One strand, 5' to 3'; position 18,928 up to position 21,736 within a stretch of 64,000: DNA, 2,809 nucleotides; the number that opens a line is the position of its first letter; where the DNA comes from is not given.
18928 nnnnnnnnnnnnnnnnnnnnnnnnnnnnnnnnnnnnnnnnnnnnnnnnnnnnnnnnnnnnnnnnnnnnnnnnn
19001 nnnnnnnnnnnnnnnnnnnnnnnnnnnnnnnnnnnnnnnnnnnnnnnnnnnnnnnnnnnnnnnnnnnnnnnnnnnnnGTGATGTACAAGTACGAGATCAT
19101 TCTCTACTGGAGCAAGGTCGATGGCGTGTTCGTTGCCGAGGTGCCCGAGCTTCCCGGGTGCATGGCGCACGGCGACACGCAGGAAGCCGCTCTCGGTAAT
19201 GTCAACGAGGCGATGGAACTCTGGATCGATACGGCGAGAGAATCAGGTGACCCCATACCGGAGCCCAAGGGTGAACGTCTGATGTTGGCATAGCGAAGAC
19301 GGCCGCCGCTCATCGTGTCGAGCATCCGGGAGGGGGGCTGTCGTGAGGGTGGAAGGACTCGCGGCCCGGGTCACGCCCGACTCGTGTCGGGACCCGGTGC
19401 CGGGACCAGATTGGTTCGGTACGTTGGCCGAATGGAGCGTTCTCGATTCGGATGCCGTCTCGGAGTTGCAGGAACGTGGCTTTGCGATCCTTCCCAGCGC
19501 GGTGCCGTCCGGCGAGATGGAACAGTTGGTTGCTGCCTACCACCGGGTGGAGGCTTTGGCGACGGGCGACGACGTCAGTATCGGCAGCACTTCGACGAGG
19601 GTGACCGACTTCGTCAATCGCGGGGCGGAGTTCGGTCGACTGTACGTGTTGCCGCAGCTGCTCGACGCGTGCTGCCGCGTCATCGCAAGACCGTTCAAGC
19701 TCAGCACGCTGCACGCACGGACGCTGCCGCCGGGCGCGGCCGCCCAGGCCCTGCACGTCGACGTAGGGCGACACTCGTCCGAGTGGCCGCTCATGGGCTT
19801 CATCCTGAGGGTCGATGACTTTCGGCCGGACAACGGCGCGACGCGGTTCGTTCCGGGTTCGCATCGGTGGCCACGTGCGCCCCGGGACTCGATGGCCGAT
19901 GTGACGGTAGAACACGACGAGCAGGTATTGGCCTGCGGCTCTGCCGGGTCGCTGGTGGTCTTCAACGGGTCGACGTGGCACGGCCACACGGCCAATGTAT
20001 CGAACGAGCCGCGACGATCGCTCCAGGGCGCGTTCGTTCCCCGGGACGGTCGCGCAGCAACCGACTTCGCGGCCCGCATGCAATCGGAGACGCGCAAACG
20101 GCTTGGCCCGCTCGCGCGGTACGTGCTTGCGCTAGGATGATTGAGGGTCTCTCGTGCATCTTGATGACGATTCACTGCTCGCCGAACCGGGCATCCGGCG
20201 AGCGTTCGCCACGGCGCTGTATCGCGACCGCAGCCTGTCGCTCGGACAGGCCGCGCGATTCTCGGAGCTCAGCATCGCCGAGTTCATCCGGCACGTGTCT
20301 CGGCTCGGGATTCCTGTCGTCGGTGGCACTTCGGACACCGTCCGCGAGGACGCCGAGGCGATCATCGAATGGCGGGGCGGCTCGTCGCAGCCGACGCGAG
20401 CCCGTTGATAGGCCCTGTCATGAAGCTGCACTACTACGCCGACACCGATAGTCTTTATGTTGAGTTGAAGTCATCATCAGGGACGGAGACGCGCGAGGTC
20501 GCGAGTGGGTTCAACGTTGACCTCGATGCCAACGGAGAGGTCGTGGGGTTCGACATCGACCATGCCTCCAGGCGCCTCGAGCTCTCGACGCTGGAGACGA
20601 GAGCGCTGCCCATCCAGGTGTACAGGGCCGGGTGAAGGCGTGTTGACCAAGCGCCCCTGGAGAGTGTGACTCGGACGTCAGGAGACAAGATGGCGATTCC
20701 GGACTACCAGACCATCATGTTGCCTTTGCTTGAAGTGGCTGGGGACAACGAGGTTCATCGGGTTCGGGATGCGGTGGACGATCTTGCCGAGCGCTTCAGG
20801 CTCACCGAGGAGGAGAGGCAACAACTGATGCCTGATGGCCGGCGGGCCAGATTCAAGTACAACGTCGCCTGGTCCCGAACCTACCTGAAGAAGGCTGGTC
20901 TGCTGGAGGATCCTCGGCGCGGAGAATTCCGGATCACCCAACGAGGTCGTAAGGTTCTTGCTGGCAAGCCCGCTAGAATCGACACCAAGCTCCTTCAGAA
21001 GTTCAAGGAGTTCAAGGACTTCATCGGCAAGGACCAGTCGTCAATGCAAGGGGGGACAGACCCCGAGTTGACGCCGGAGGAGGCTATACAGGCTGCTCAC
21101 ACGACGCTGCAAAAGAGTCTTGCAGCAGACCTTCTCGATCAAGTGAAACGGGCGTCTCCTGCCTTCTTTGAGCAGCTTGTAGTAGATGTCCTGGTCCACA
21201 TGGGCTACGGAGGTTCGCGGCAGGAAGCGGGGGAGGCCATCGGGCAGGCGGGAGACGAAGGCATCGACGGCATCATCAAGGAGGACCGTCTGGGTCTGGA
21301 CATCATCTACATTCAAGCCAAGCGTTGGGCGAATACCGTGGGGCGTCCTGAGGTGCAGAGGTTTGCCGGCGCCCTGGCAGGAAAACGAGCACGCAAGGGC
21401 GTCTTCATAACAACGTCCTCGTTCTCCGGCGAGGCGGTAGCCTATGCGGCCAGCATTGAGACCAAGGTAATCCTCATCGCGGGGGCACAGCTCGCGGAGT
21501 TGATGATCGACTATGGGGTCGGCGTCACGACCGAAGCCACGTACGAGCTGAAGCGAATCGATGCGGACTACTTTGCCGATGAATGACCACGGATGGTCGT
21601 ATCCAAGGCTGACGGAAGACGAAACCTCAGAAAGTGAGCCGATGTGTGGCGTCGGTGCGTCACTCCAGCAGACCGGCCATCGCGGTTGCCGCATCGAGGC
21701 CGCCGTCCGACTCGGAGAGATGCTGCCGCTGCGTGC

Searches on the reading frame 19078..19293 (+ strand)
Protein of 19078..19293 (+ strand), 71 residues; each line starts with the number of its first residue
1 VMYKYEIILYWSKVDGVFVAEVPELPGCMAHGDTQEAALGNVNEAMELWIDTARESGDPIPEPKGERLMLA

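Call 16: search_protein_families(library=pfam, proteins=[window:19078-19293:+], max_evalue=0.001)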
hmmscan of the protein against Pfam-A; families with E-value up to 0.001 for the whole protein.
window:19078-19293:+ (71 aa): 2 families
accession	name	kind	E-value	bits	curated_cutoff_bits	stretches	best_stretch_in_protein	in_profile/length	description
PF21748.3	UPF0150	-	3.7e-10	40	27.3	1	14-61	17-64/64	UPF0150-like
PF15919.11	HicB_lk_antitox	-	8.8e-10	39.2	27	1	6-64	2-59/123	HicB_like antitoxin of bacterial toxin-antitoxin system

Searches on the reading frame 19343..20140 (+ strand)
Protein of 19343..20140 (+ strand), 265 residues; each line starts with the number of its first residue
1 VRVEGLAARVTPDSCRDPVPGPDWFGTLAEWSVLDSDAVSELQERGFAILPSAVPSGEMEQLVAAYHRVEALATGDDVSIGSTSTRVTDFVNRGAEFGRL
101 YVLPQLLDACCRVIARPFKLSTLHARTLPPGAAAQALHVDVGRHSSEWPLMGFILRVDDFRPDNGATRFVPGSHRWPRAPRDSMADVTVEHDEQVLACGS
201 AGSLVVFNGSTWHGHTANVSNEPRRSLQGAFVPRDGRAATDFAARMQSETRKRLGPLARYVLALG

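Call 16: search_protein_families(library=pfam, proteins=[window:19343-20140:+], max_evalue=0.001)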
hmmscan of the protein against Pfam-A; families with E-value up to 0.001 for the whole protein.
window:19343-20140:+ (265 aa): 1 family
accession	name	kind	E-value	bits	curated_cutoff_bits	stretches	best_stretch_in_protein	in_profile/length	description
PF05721.19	PhyH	-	2.7e-21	77.2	22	1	43-225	2-212/213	Phytanoyl-CoA dioxygenase (PhyH)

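Call 62: search_protein_families(library=padloc, proteins=[window:19343-20140:+], max_evalue=0.001)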
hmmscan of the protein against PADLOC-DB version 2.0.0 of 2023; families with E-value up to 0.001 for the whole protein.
window:19343-20140:+ (265 aa): 0 families

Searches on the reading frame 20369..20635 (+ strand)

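Call 16: search_protein_families(library=pfam, proteins=[window:20369-20635:+], max_evalue=0.001)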
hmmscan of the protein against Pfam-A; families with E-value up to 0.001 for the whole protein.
window:20369-20635:+ (88 aa): 1 family
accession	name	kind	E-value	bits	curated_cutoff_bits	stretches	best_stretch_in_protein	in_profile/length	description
PF10049.14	DUF2283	-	9.3e-13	48.6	23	1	19-67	1-49/49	Protein of unknown function (DUF2283)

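Call 61: search_protein_families(library=ncbifam, proteins=[window:20369-20635:+], max_evalue=0.001)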
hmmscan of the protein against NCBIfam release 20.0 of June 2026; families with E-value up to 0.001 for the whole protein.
window:20369-20635:+ (88 aa): 0 families

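Call 62: search_protein_families(library=padloc, proteins=[window:20369-20635:+], max_evalue=0.001)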
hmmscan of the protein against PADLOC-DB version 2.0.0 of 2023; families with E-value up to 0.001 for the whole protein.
window:20369-20635:+ (88 aa): 0 families

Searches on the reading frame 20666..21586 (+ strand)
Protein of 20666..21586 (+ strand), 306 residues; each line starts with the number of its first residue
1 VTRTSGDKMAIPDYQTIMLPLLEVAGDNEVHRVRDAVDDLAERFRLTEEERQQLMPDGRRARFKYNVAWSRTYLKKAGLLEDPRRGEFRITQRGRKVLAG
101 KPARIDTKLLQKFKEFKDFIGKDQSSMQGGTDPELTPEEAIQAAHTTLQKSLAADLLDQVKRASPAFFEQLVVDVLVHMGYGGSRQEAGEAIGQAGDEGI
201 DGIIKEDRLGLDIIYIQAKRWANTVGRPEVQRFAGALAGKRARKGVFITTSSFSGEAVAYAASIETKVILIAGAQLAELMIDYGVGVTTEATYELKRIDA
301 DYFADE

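Call 16: search_protein_families(library=pfam, proteins=[window:20666-21586:+], max_evalue=0.001)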
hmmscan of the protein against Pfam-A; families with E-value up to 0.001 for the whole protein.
window:20666-21586:+ (306 aa): 4 families
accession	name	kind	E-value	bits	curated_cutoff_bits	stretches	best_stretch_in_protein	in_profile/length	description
PF04471.18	Mrr_cat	-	2.3e-35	121.6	21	1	161-280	2-115/115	Restriction endonuclease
PF14338.12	Mrr_N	-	2.6e-31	108.1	29.5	1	14-99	1-86/87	Mrr N-terminal domain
PF22722.2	NA-iREase1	-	5.4e-08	33.2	27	1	169-275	2-103/106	NACHT-associated inactive Restriction Endonuclease 1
PF13156.12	Mrr_cat_2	-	3.9e-07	30.5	22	1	194-284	26-118/127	Restriction endonuclease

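Call 61: search_protein_families(library=ncbifam, proteins=[window:20666-21586:+], max_evalue=0.001)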
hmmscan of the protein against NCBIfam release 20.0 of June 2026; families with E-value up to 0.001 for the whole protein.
window:20666-21586:+ (306 aa): 0 families

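Call 62: search_protein_families(library=padloc, proteins=[window:20666-21586:+], max_evalue=0.001)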
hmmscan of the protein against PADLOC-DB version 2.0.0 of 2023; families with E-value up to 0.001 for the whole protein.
window:20666-21586:+ (306 aa): 6 families
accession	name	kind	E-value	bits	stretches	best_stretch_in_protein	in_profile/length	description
PDLC03657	mREase_IV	-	2.2e-84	281.5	1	9-305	1-316/317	Type IV methyl-directed restriction enzyme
PDLC04796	PDC-S02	-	3.8e-23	80.1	1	133-305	213-381/390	-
PDLC04819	PDC-S02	-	5.1e-18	63.4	1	114-283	150-309/334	-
PDLC04806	PDC-S02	-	1.6e-15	55.2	1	138-283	160-303/324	-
PDLC03663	mREase_IV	-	6e-10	36.4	1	164-280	413-523/544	Type IV methyl-directed restriction enzyme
PDLC04815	PDC-S02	-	3.8e-07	27.7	1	168-276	210-314/346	-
